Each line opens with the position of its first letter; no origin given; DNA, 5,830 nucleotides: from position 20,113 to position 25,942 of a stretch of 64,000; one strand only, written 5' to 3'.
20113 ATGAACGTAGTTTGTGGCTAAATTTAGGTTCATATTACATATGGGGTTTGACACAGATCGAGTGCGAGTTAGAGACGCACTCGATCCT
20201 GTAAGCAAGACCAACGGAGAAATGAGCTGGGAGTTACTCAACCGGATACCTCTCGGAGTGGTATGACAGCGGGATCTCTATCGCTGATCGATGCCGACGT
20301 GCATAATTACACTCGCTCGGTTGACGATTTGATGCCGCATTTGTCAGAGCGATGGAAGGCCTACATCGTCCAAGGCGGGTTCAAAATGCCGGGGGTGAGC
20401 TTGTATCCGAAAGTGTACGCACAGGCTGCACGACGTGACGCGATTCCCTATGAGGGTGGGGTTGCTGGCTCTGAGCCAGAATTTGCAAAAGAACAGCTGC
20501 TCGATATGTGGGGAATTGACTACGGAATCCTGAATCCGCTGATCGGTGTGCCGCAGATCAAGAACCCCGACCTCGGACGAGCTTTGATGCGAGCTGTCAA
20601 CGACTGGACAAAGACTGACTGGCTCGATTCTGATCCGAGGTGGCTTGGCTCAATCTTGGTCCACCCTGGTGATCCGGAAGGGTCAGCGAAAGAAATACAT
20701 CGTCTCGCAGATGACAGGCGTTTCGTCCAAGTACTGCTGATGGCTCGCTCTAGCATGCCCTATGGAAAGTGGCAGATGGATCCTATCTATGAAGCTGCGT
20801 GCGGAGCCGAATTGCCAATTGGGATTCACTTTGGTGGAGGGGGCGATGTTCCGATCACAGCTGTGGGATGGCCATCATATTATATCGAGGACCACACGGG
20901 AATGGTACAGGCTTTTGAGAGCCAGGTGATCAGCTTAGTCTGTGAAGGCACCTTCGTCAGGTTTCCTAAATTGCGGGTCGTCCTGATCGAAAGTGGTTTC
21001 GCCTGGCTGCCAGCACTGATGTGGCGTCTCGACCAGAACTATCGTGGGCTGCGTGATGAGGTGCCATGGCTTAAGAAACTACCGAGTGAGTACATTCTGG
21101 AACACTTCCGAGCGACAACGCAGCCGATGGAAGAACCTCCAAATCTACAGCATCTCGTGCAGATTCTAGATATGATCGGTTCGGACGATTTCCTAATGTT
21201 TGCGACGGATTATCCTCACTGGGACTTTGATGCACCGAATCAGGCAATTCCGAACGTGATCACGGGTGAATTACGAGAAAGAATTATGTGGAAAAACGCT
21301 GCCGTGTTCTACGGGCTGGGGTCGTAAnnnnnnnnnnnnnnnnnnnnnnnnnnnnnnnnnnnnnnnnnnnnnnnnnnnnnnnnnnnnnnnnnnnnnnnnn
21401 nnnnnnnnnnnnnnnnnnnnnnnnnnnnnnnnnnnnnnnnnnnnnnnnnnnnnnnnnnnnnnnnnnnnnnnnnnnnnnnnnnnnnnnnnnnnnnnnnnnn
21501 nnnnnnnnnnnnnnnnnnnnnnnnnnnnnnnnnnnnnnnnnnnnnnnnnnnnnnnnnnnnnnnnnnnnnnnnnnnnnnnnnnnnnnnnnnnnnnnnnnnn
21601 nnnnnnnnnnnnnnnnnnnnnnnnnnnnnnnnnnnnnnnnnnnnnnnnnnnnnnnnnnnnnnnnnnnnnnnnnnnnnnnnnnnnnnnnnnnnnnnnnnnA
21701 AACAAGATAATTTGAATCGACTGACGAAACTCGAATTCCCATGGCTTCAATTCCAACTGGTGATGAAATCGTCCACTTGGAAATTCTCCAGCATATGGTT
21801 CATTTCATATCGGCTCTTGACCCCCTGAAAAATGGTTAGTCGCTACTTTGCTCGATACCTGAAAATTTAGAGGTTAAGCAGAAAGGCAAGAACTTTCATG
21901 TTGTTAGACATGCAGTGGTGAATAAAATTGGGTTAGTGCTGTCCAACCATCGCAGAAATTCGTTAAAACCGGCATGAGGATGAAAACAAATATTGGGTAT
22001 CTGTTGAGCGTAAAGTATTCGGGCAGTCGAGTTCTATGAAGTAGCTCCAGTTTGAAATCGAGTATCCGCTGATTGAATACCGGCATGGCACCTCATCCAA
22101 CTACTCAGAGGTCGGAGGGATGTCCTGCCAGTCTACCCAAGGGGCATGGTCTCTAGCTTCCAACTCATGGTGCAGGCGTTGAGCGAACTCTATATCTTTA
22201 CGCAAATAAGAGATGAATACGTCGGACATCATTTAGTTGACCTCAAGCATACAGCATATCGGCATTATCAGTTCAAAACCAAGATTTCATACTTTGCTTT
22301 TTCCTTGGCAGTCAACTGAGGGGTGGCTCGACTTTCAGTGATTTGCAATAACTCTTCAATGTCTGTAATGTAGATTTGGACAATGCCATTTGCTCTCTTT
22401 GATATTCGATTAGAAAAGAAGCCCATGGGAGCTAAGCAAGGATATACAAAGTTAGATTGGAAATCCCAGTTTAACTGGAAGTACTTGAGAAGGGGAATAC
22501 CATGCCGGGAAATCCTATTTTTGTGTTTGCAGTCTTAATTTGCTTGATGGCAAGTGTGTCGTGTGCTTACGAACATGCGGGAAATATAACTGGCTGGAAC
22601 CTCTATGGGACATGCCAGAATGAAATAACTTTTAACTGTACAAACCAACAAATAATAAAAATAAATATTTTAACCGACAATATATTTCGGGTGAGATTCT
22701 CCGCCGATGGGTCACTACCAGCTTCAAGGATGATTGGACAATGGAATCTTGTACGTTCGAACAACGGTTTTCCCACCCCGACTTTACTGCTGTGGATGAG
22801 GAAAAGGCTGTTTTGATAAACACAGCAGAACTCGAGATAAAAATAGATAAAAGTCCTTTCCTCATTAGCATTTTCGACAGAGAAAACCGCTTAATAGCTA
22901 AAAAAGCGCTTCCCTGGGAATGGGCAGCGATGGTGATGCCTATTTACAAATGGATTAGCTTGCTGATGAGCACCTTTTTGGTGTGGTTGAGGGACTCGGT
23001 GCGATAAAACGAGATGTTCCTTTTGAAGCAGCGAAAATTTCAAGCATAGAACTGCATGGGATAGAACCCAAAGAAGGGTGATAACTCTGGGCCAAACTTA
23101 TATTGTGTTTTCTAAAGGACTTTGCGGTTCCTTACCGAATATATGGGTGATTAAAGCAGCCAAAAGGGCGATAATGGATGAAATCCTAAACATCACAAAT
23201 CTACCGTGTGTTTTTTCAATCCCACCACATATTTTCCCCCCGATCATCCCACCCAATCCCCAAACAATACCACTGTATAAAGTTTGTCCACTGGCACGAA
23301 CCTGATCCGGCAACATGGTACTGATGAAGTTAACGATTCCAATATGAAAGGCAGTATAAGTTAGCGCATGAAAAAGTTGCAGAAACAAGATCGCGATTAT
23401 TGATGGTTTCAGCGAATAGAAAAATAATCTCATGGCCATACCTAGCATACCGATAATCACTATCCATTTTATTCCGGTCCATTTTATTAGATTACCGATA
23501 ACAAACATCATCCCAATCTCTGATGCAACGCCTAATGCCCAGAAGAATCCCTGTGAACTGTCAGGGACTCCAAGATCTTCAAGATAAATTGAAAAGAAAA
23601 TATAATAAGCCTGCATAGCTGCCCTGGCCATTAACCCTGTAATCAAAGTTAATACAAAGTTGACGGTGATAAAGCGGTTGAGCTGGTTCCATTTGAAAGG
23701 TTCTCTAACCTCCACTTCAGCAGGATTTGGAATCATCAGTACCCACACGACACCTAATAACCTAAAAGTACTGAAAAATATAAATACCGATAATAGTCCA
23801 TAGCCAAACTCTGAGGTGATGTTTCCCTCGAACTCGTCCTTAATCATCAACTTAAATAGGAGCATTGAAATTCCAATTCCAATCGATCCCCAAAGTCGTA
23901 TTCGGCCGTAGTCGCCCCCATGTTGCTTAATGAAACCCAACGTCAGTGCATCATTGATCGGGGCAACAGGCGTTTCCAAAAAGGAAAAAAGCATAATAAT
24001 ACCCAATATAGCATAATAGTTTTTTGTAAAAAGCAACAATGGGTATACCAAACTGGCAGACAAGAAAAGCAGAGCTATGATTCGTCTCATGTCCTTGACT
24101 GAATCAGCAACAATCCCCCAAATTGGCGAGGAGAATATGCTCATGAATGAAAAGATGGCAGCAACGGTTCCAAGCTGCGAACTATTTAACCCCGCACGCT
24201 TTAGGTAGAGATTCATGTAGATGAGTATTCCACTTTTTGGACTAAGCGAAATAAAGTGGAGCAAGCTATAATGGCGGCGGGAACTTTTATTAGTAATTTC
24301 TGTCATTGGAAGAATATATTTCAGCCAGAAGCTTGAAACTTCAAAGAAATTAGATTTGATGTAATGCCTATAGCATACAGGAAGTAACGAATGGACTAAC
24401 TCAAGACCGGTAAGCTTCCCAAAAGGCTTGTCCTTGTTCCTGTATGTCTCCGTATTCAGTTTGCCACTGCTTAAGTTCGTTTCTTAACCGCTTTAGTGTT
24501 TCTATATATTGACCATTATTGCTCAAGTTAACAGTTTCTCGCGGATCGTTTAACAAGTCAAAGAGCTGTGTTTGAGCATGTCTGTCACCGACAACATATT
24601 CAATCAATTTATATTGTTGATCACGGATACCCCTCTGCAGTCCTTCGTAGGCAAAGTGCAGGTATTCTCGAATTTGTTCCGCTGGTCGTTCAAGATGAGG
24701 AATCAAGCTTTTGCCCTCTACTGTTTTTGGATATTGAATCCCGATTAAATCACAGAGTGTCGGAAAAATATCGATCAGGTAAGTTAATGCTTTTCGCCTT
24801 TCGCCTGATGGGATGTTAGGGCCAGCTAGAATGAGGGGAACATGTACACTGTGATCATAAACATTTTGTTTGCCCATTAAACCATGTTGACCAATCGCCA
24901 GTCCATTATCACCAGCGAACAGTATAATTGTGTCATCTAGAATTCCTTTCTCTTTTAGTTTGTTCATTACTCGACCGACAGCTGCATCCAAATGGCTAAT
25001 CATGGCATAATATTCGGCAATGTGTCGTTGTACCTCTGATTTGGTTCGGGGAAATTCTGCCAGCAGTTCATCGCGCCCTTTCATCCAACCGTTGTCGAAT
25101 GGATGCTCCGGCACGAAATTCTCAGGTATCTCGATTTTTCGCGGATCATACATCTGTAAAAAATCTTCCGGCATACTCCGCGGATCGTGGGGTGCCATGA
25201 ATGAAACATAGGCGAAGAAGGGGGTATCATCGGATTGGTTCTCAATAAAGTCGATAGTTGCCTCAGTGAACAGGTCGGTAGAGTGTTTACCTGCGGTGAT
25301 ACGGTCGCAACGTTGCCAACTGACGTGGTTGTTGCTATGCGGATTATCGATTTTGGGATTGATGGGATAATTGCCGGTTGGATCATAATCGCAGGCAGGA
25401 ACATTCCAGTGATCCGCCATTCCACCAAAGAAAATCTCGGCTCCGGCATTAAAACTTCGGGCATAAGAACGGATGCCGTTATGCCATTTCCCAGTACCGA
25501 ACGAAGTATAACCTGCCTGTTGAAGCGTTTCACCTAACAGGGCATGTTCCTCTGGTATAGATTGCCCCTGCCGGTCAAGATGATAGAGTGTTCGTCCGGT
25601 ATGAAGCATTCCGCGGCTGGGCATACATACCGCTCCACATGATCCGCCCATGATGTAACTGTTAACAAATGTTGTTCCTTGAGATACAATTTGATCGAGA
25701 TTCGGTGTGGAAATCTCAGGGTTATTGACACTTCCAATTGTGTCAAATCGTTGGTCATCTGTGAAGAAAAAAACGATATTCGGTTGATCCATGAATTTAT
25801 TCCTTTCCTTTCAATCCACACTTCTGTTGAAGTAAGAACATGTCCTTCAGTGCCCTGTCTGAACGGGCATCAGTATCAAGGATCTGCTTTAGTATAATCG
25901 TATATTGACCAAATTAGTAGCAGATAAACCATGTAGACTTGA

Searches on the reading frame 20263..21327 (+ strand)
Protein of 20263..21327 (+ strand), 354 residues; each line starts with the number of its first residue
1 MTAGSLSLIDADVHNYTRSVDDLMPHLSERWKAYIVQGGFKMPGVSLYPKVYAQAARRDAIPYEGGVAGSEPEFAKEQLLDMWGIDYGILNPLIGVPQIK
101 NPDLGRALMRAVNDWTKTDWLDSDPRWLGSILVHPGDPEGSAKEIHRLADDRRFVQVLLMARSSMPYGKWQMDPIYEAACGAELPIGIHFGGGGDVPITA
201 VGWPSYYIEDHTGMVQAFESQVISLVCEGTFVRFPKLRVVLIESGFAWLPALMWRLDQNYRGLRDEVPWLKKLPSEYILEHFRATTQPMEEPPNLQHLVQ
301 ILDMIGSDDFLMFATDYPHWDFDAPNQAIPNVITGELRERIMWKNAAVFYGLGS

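Call 61: search_protein_families(library=pfam, proteins=[window:20263-21327:+], max_evalue=0.0001)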
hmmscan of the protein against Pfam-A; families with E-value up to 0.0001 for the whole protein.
window:20263-21327:+ (354 aa): 1 family
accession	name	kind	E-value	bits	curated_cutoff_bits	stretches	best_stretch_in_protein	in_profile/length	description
PF04909.20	Amidohydro_2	-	3.2e-36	126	26.4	1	69-352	22-289/289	Amidohydrolase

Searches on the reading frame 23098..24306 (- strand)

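Call 92: search_protein_families(library=ncbifam, proteins=[window:23098-24306:-], max_evalue=0.001)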
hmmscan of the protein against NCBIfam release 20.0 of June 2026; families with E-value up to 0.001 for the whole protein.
window:23098-24306:- (402 aa): 9 families
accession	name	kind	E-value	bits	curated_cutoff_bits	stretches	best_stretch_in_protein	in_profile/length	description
NF008346.0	PRK11128.1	equivalog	1.6e-34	119.7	259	1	28-387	24-375/383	3-phenylpropionate MFS transporter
NF037955.1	mfs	subfamily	2e-32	112.6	100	1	28-348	17-330/366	MFS transporter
TIGR00902.1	2A0127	subfamily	9.8e-26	90.8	698.9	1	28-386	24-374/388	3-phenylpropionate MFS transporter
TIGR00899.1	2A0120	subfamily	2e-21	76.5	522.3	1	33-387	22-370/375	sugar efflux transporter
TIGR00889.1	2A0110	subfamily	7e-16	58.3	446.1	1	14-383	8-388/418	nucleoside permease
NF007077.0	PRK09528.1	subfamily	3.2e-14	52.3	429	1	14-390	20-403/421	galactoside permease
TIGR00882.1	2A0105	subfamily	8.1e-08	31.6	220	1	12-338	9-342/396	oligosaccharide MFS transporter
TIGR00897.2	2A0118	subfamily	4.9e-05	22.4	375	1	15-107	229-326/401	RbtT/DalT/CsbX family MFS transporter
TIGR00895.1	2A0115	subfamily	0.00013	21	418.55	0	206-394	8-195/398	aromatic acid/H+ symport family MFS transporter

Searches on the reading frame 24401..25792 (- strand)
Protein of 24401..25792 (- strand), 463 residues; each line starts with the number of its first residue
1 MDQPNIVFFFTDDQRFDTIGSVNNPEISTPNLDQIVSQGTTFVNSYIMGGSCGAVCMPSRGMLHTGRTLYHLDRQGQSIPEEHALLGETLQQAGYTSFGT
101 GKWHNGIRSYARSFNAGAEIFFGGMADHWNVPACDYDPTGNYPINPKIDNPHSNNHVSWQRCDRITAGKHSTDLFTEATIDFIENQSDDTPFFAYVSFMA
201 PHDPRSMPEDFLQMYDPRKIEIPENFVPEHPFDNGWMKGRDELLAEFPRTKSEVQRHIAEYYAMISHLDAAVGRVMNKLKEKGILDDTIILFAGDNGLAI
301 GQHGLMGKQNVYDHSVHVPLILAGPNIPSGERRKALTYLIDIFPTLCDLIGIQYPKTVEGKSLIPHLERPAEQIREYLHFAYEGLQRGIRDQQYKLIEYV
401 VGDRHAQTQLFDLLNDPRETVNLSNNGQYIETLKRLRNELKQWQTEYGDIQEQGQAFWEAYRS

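Call 92: search_protein_families(library=ncbifam, proteins=[window:24401-25792:-], max_evalue=0.001)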
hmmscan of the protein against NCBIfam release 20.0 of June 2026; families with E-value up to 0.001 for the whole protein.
window:24401-25792:- (463 aa): 7 families
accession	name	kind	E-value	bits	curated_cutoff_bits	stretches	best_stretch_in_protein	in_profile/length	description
NF010322.0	PRK13759.1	equivalog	1.9e-68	231.1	481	2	168-441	178-454/486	arylsulfatase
TIGR03417.1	chol_sulfatase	equivalog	1.3e-47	162.9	433.45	1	185-445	178-442/500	choline-sulfatase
NF045661.1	HdlasePehA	equivalog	2.4e-47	161.7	900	2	156-383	167-409/506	phosphoric/sulfuric ester hydrolase PehA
NF052527.1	Mn_arylsulf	exception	6.9e-43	147.2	850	2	158-443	165-451/479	manganese-dependent arylsulfatase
NF038282.1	LapC_YejM_PbgA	exception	1.6e-07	30.1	825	1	252-347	405-497/584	LPS biosynthesis-modulating metalloenzyme YejM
NF053595.1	LptchSynLtaSGpos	equivalog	1.8e-06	26.8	970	1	255-356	424-532/626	lipoteichoic acid synthase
NF042991.1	alk_phos_PafA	equivalog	1.7e-05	23.4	650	1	307-363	496-549/554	alkaline phosphatase PafA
